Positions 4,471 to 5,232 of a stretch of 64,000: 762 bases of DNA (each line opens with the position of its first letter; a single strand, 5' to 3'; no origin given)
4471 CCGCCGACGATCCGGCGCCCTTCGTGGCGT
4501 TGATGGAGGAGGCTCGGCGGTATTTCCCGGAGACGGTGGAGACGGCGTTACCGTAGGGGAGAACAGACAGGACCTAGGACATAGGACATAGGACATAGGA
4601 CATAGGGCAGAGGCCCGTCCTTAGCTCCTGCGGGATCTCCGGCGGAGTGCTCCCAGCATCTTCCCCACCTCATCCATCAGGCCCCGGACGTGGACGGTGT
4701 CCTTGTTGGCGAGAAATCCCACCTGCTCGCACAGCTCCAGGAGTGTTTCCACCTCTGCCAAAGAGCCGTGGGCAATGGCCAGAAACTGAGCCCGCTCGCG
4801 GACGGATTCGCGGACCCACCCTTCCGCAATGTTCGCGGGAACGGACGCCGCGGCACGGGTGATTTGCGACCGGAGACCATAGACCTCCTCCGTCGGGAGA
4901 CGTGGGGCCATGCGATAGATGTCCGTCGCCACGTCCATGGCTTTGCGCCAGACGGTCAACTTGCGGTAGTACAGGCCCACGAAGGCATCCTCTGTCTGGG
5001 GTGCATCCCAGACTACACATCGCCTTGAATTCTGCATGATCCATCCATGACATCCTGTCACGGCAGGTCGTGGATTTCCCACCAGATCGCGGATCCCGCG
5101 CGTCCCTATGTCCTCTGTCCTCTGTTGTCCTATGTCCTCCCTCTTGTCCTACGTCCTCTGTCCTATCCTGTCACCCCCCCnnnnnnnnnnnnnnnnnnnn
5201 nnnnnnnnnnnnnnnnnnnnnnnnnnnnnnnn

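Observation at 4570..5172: Free-standing 23S-IVS-like cassette: a four-helix-bundle gene enclosed by inverted heptamer arrays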

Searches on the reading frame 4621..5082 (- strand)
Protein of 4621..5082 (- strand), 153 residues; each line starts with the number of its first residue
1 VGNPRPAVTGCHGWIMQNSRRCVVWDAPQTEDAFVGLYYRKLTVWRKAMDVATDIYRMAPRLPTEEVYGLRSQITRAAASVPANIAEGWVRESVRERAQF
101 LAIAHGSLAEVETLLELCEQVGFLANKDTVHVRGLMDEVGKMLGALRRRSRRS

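Call 5: search_protein_families(library=pfam, proteins=[window:4621-5082:-], max_evalue=0.01)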
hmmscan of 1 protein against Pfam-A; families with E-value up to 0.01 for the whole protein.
window:4621-5082:- (153 aa): 2 families
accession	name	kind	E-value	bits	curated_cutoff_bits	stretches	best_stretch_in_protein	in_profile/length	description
PF05635.17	23S_rRNA_IVP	-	3.8e-34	117.5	33.8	1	40-144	1-105/106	23S rRNA-intervening sequence protein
PF22296.2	bAvd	-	2.4e-06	28.5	40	1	46-148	5-105/107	bAvd-like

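Call 6: search_protein_families(library=ncbifam, proteins=[window:4621-5082:-], max_evalue=0.01)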
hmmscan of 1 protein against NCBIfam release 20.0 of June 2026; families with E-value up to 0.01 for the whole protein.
window:4621-5082:- (153 aa): 4 families
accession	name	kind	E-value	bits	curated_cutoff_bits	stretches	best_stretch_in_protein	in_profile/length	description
NF008911.0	PRK12275.1-2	subfamily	3.2e-35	121.2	137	1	39-150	4-115/118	hypothetical protein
TIGR02436.1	TIGR02436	subfamily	1.4e-33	115.3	24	1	44-149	1-107/109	four helix bundle protein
NF008912.0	PRK12275.1-6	subfamily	1.7e-26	92.6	124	1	39-150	3-111/117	hypothetical protein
NF033474.1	DivGenRetAVD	equivalog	5e-08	33.2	80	1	43-147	2-103/104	diversity-generating retroelement protein Avd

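Call 18: find_encoding_contigs(protein=window:4621-5040:-, flank=3000, max_places=6)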
Protein window:4621-5040:- (139 aa): no gene with exactly this product is on record in the collection.

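Call 19: find_encoding_contigs(protein=window:4621-5037:-, flank=3000, max_places=6)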
Protein window:4621-5037:- (138 aa): 3 contigs read that carry it; 3 places shown.
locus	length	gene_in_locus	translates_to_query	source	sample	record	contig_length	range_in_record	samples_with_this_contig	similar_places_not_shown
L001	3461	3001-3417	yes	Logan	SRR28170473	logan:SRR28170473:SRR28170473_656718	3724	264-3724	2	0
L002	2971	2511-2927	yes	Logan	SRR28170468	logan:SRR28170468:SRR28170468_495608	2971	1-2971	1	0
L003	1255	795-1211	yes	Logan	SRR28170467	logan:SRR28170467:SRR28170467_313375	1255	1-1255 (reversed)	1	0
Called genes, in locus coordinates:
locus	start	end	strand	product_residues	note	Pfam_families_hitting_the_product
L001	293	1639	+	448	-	-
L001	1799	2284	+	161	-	-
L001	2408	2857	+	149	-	-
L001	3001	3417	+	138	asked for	PF05635:23S_rRNA_IVP, PF22296:bAvd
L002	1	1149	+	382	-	?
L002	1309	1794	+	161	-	-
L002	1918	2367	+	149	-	-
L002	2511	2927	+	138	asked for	PF05635:23S_rRNA_IVP, PF22296:bAvd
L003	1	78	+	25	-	?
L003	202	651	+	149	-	-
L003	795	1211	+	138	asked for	PF05635:23S_rRNA_IVP, PF22296:bAvd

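Call 20: find_homologous_proteins(query=window:4624-5037:-, max_evalue=0.00001)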
Query window:4624-5037:- (138 aa): 1216 proteins with E <= 0.00001 among 1244 candidates; the best 120 are listed.
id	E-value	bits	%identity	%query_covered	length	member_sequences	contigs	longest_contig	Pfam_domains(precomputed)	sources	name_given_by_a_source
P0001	6.8e-74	264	88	95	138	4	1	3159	PF22296.3,PF05635.18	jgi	-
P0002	1.1e-69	251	99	86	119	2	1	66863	PF22296.3,PF05635.18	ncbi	-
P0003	8.4e-62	225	89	81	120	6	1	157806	PF22296.3,PF05635.18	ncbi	-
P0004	1.1e-46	176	67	86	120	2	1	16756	PF22296.3,PF05635.18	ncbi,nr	ncbi:MAG: four helix bundle protein [Pseudolabrys sp.]|nr:four helix bundle protein [Pseudolabrys sp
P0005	3.1e-46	175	68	85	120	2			PF22296.3,PF05635.18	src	-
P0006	4.6e-46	174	67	86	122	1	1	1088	PF22296.3,PF05635.18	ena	-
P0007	1.4e-45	173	67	83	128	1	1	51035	PF22296.3,PF05635.18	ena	-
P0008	1.6e-45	173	70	83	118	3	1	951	PF22296.3,PF05635.18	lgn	-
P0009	2.7e-45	172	68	83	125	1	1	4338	PF05635.18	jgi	-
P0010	7.6e-45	170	68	86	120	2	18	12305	PF22296.3,PF05635.18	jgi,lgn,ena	-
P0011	8.6e-45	170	66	86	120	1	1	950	PF22296.3,PF05635.18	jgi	jgi:four helix bundle protein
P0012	1.2e-44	170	68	85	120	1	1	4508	PF22296.3,PF05635.18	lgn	-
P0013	1.6e-44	169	69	83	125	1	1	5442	PF05635.18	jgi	jgi:four helix bundle protein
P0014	2.4e-44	169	64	84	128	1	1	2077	PF22296.3,PF05635.18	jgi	jgi:four helix bundle protein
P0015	3.3e-44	168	66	86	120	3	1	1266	PF22296.3,PF05635.18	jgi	-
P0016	4.6e-44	168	67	86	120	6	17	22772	PF05635.18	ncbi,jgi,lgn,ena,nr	ncbi:MAG: hypothetical protein AO394_10310 [Candidatus Fermentibacter daniensis]|jgi:four helix bund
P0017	5.8e-44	168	68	83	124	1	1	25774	PF22296.3,PF05635.18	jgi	jgi:four helix bundle protein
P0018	7.8e-44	167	67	79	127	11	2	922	PF22296.3,PF05635.18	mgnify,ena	mgnify:FL=1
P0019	7.8e-44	167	63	85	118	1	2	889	PF22296.3,PF05635.18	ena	-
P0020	1.6e-43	166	67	86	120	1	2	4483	PF22296.3,PF05635.18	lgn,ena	-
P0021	1.8e-43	166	64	88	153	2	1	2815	PF05635.18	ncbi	-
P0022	2.0e-43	166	65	84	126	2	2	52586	PF05635.18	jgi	jgi:four helix bundle protein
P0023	2.1e-43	166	66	85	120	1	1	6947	PF22296.3,PF05635.18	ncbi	ncbi:MAG: four helix bundle protein [Thermoanaerobaculia bacterium]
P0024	2.2e-43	166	66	85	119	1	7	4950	PF22296.3,PF05635.18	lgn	-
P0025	2.3e-43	166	66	86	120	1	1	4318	PF22296.3,PF05635.18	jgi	jgi:four helix bundle protein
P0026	3.1e-43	165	66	83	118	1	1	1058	PF05635.18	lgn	-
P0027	3.2e-43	165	67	83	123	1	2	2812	PF05635.18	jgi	jgi:four helix bundle protein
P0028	3.3e-43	165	66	83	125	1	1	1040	PF05635.18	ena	-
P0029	3.3e-43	165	65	86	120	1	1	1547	PF05635.18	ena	-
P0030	3.9e-43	165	67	83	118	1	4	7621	PF22296.3,PF05635.18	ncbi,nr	ncbi:MAG: four helix bundle protein [Gemmatimonadetes bacterium]|nr:four helix bundle protein [Gemma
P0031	3.9e-43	165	65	84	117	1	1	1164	PF22296.3,PF05635.18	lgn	-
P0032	4.1e-43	165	64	86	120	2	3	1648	PF22296.3,PF05635.18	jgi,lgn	-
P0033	4.7e-43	165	65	85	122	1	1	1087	PF22296.3,PF05635.18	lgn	-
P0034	5.1e-43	164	66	85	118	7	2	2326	PF22296.3,PF05635.18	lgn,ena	-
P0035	7.7e-43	164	68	82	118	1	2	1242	PF22296.3,PF05635.18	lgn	-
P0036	8.0e-43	164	66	84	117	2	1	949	PF22296.3,PF05635.18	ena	-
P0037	8.5e-43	164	64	86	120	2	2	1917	PF22296.3,PF05635.18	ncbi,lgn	-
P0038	1.0e-42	163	63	83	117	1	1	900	PF22296.3,PF05635.18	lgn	-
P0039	1.3e-42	163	66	85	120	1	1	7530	PF22296.3,PF05635.18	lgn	-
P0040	1.3e-42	163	66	85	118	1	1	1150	PF22296.3,PF05635.18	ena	-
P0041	1.5e-42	163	67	83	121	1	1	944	PF22296.3,PF05635.18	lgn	-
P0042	1.5e-42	163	67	86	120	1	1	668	PF22296.3,PF05635.18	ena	-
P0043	1.7e-42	163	64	84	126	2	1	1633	PF05635.18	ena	-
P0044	1.9e-42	163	62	85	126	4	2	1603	PF22296.3,PF05635.18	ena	-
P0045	2.3e-42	162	65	86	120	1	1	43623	PF22296.3,PF05635.18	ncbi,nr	ncbi:MAG: four helix bundle protein [Burkholderiales bacterium]|nr:four helix bundle protein [Burkho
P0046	2.5e-42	162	65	79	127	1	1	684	PF22296.3,PF05635.18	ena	-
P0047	2.5e-42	162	66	83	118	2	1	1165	PF22296.3,PF05635.18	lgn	-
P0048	2.8e-42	162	64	85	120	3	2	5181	PF22296.3,PF05635.18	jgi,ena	-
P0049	2.9e-42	162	63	85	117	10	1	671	PF05635.18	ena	-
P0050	3.3e-42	162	65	83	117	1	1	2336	PF22296.3,PF05635.18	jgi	jgi:four helix bundle protein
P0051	3.4e-42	162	67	82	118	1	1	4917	PF22296.3,PF05635.18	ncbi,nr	ncbi:MAG: four helix bundle protein [Caldilineaceae bacterium]|nr:four helix bundle protein [Caldili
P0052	3.4e-42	162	63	85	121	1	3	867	PF22296.3,PF05635.18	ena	-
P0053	3.7e-42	162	65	80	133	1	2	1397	PF22296.3,PF05635.18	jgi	-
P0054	3.8e-42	162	64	85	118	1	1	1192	PF22296.3,PF05635.18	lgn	-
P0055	4.0e-42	162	65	79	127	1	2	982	PF22296.3,PF05635.18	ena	-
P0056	4.3e-42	161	65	83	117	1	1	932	PF05635.18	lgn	-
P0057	4.7e-42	161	63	83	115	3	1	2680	PF05635.18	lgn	-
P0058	4.8e-42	161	66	83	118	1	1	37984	PF05635.18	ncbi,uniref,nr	ncbi:four helix bundle protein [Accumulibacter sp.]|uniref:four helix bundle protein n=1 Tax=Accumul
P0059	7.1e-42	161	64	86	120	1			PF22296.3,PF05635.18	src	-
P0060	7.9e-42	161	64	83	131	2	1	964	PF22296.3,PF05635.18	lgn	-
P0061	8.1e-42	161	64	85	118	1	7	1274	PF22296.3,PF05635.18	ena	-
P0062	9.1e-42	160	63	85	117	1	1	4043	PF05635.18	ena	-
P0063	1.1e-41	160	64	85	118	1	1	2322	PF22296.3,PF05635.18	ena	-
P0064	1.1e-41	160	65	83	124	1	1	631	PF05635.18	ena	-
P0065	1.1e-41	160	64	83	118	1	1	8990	PF05635.18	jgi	jgi:four helix bundle protein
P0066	1.2e-41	160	63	85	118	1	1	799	PF22296.3,PF05635.18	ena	-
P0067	1.2e-41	160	63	84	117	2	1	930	PF05635.18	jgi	jgi:four helix bundle protein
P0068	1.3e-41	160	64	85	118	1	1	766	PF22296.3,PF05635.18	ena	-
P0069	1.3e-41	160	63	83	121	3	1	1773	PF22296.3,PF05635.18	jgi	jgi:four helix bundle protein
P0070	1.3e-41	160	62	85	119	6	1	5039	PF22296.3,PF05635.18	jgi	-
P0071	1.6e-41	160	64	84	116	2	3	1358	PF22296.3,PF05635.18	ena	-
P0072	1.7e-41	160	64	84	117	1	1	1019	PF22296.3,PF05635.18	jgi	jgi:four helix bundle protein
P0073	1.8e-41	159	60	85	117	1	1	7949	PF22296.3,PF05635.18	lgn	-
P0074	1.9e-41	159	64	83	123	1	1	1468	PF22296.3,PF05635.18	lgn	-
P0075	1.9e-41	159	62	85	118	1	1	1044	PF22296.3,PF05635.18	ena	-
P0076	1.9e-41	159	65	85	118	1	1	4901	PF22296.3,PF05635.18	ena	-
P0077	2.0e-41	159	63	85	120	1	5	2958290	PF22296.3,PF05635.18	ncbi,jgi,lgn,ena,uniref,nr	ncbi:four helix bundle protein [Thermochromatium tepidum ATCC 43061]|uniref:Four helix bundle protei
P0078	2.1e-41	159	64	85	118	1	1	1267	PF22296.3,PF05635.18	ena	-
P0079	2.1e-41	159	63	84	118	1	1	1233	PF22296.3,PF05635.18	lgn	-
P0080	2.3e-41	159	63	84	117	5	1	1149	PF05635.18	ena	-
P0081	2.3e-41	159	64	83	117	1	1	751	PF22296.3,PF05635.18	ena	-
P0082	2.8e-41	159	64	80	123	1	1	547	PF22296.3,PF05635.18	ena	-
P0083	3.0e-41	159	64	83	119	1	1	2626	PF05635.18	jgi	-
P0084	3.2e-41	159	63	84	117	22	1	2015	PF22296.3,PF05635.18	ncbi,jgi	jgi:S23 ribosomal protein.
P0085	3.4e-41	159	64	83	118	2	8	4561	PF22296.3,PF05635.18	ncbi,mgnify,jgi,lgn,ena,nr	ncbi:MAG TPA: four helix bundle protein [Candidatus Hydrogenedentes bacterium]|mgnify:CR=1 FL=1|nr:f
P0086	4.1e-41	158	62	84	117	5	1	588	PF05635.18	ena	-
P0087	4.3e-41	158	64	83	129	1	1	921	PF05635.18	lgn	-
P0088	4.4e-41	158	61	83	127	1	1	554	PF22296.3,PF05635.18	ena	-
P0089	4.8e-41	158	65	85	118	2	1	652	PF22296.3,PF05635.18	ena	-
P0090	5.2e-41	158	65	83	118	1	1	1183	PF22296.3,PF05635.18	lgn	-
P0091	5.4e-41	158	62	86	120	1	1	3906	PF22296.3,PF05635.18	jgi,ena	-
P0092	5.6e-41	158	64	84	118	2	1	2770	PF22296.3,PF05635.18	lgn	-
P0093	5.9e-41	158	60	83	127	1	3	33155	PF22296.3,PF05635.18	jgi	-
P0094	6.4e-41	158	61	85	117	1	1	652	PF05635.18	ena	-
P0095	6.9e-41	158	61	84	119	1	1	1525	PF22296.3,PF05635.18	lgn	-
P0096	7.6e-41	157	61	83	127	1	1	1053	PF22296.3,PF05635.18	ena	-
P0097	8.4e-41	157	61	83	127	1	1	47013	PF22296.3,PF05635.18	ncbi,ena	-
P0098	9.2e-41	157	64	84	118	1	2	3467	PF22296.3,PF05635.18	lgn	-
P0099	1.0e-40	157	62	85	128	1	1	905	PF05635.18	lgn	-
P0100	1.0e-40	157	63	83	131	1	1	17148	PF22296.3,PF05635.18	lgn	-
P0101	1.1e-40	157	63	85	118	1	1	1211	PF22296.3,PF05635.18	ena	-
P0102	1.1e-40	157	63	84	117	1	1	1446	PF22296.3,PF05635.18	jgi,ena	-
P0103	1.5e-40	157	62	85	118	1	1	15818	PF22296.3,PF05635.18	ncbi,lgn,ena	-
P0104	1.7e-40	156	63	83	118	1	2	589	PF05635.18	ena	-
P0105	1.7e-40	156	60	83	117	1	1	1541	PF05635.18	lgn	-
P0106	1.9e-40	156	63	83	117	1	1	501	PF22296.3,PF05635.18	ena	-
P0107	2.3e-40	156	61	80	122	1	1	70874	PF22296.3,PF05635.18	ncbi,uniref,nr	ncbi:four helix bundle protein [Candidatus Viridilinea mediisalina]|uniref:Four helix bundle protein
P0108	2.3e-40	156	60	85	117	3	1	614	PF22296.3,PF05635.18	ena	-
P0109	2.3e-40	156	63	81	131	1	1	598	PF22296.3,PF05635.18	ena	-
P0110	2.4e-40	156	63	75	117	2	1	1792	PF05635.18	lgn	-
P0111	2.5e-40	156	61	86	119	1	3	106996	PF22296.3,PF05635.18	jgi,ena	jgi:four helix bundle protein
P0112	2.5e-40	156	60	85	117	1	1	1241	PF05635.18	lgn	-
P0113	2.5e-40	156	63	85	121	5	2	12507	PF05635.18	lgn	-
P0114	2.8e-40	156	62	85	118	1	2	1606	PF22296.3,PF05635.18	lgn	-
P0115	2.9e-40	156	62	84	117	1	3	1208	PF22296.3,PF05635.18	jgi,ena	-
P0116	3.0e-40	156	64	83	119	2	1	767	PF22296.3,PF05635.18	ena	-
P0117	3.1e-40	155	59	85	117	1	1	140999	PF22296.3,PF05635.18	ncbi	-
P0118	3.2e-40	155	63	85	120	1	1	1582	PF05635.18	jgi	jgi:four helix bundle protein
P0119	3.6e-40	155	62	83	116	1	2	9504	PF05635.18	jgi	jgi:four helix bundle protein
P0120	3.7e-40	155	63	85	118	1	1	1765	PF05635.18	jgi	jgi:four helix bundle protein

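Call 21: find_encoding_contigs(protein=P0003, flank=5000, max_places=4)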
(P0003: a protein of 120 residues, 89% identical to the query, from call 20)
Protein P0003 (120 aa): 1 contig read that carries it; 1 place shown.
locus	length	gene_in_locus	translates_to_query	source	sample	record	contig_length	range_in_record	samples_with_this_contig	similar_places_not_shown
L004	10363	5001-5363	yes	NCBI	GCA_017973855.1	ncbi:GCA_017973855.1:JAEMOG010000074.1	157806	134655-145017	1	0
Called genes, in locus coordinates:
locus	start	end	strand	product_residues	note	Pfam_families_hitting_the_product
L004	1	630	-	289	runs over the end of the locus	PF03755:YicC-like_N, PF08340:YicC-like_C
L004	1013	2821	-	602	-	PF07715:Plug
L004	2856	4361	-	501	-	PF02789:Peptidase_M17_N, PF00883:Peptidase_M17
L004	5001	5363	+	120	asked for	PF05635:23S_rRNA_IVP, PF22296:bAvd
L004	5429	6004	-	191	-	-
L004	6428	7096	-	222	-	PF02153:PDH_N (weak), PF20463:PDH_C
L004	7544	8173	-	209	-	-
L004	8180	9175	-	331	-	PF12127:FloA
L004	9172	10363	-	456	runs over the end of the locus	PF01972:SDH_protease (weak), PF25145:NfeD1b_N, PF24961:NfeD_membrane, PF01957:NfeD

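Call 22: find_encoding_contigs(protein=P0001, flank=5000, max_places=4)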
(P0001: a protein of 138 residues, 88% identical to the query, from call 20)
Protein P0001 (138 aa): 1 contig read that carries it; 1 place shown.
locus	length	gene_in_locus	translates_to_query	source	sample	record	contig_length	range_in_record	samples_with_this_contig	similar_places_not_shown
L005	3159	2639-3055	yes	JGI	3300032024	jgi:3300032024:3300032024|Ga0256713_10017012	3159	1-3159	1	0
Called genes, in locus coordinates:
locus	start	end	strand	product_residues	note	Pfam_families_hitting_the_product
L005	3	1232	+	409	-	?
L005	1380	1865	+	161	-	-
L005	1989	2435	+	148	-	-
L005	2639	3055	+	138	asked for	PF05635:23S_rRNA_IVP, PF22296:bAvd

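Call 27: find_related_loci(query=A1, collection=genome_contigs, flank=2500)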
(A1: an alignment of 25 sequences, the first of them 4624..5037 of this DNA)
Query A1 (138 aa) in genome_contigs; peptide patterns used: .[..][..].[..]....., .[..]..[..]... (x = any residue, [..] = any of these).
356 stretches matched a pattern; 334 encode a relative of the query (tblastn E <= 1e-3); the best 80 are kept; 80 distinct loci.
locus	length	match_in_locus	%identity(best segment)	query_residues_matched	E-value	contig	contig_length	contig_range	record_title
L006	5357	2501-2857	67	20-138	8e-53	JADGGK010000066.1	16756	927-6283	MAG: Pseudolabrys sp. isolate HOG20 NODE_2085_length_16756_cov_25.019691, whole genome shotgun sequence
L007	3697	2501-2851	68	20-136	4e-52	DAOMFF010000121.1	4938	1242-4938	MAG TPA_asm: Azonexus sp. isolate AMR_MDS_5009 NODE_7135_length_4938_cov_10.319066, whole genome shotgun sequence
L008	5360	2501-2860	65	17-136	1e-50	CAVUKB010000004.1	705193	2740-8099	MAG: uncultured Acidobacteriota bacterium isolate MFD01721.bin.1.215 genome assembly, contig: contig_2084, whole genome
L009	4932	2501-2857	67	20-138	5e-51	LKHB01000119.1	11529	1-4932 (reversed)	MAG: Candidatus Fermentibacter daniensis isolate Dam_1 contig205, whole genome shotgun sequence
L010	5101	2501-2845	67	22-136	5e-50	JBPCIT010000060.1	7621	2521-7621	MAG: Longimicrobiaceae bacterium isolate TH_ant_mag_7 S1Ck127_883324_flag_1_multi_6.8440_len_7621, whole genome shotgun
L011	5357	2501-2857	66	22-138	6e-50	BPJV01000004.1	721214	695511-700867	MAG: Pirellulaceae bacterium KatS3mg111 DNA, contig_1517, whole genome shotgun sequence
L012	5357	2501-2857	63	20-138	1e-49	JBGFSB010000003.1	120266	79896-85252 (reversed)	MAG: Deinococcota bacterium isolate BA1A30.2019.Bin.34 NODE_90_length_120266_cov_25.944351, whole genome shotgun sequenc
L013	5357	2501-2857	64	20-138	7e-50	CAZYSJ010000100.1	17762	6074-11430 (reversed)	MAG TPA_asm: uncultured Caldilineaceae bacterium isolate binchicken_co43_294 genome assembly, contig: NODE_5688_length_1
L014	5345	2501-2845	67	23-137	4e-49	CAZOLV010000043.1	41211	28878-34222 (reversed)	MAG TPA_asm: uncultured Anaerolineae bacterium isolate binchicken_co16_159 genome assembly, contig: NODE_1571_length_412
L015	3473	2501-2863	63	16-136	5e-49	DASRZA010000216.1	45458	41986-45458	MAG TPA_asm: Armatimonadota bacterium isolate SMAG_U13960 k141_149987, whole genome shotgun sequence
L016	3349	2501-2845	65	22-136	7e-49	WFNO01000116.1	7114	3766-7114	MAG: Gammaproteobacteria bacterium isolate S012_109 k151_6360, whole genome shotgun sequence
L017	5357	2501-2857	64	20-138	9e-49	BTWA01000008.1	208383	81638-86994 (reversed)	MAG: Candidatus Hydrogenedentota bacterium AMX-MBFR-84 DNA, sequence08, whole genome shotgun sequence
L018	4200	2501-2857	65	20-138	1e-48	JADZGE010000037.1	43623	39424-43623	MAG: Burkholderiales bacterium isolate SJ92 c_000000425302, whole genome shotgun sequence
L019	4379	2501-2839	67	24-136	1e-48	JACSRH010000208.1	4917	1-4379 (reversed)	MAG: Caldilineaceae bacterium isolate CH5 contig-70_24602, whole genome shotgun sequence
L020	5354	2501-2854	63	20-137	3e-48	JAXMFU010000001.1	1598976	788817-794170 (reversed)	MAG: Candidatus Competibacteraceae bacterium isolate STL-PRO95 C1.169.fa-1, whole genome shotgun sequence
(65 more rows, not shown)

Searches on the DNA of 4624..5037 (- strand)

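Call 78: search_rna_families(sources=[L029, L040, L049, L067, L069, L079, L085, L077, L047, L039, L037, L027, L042, L082, L023, L024, L061, L062, L070, L072], threshold=gathering)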
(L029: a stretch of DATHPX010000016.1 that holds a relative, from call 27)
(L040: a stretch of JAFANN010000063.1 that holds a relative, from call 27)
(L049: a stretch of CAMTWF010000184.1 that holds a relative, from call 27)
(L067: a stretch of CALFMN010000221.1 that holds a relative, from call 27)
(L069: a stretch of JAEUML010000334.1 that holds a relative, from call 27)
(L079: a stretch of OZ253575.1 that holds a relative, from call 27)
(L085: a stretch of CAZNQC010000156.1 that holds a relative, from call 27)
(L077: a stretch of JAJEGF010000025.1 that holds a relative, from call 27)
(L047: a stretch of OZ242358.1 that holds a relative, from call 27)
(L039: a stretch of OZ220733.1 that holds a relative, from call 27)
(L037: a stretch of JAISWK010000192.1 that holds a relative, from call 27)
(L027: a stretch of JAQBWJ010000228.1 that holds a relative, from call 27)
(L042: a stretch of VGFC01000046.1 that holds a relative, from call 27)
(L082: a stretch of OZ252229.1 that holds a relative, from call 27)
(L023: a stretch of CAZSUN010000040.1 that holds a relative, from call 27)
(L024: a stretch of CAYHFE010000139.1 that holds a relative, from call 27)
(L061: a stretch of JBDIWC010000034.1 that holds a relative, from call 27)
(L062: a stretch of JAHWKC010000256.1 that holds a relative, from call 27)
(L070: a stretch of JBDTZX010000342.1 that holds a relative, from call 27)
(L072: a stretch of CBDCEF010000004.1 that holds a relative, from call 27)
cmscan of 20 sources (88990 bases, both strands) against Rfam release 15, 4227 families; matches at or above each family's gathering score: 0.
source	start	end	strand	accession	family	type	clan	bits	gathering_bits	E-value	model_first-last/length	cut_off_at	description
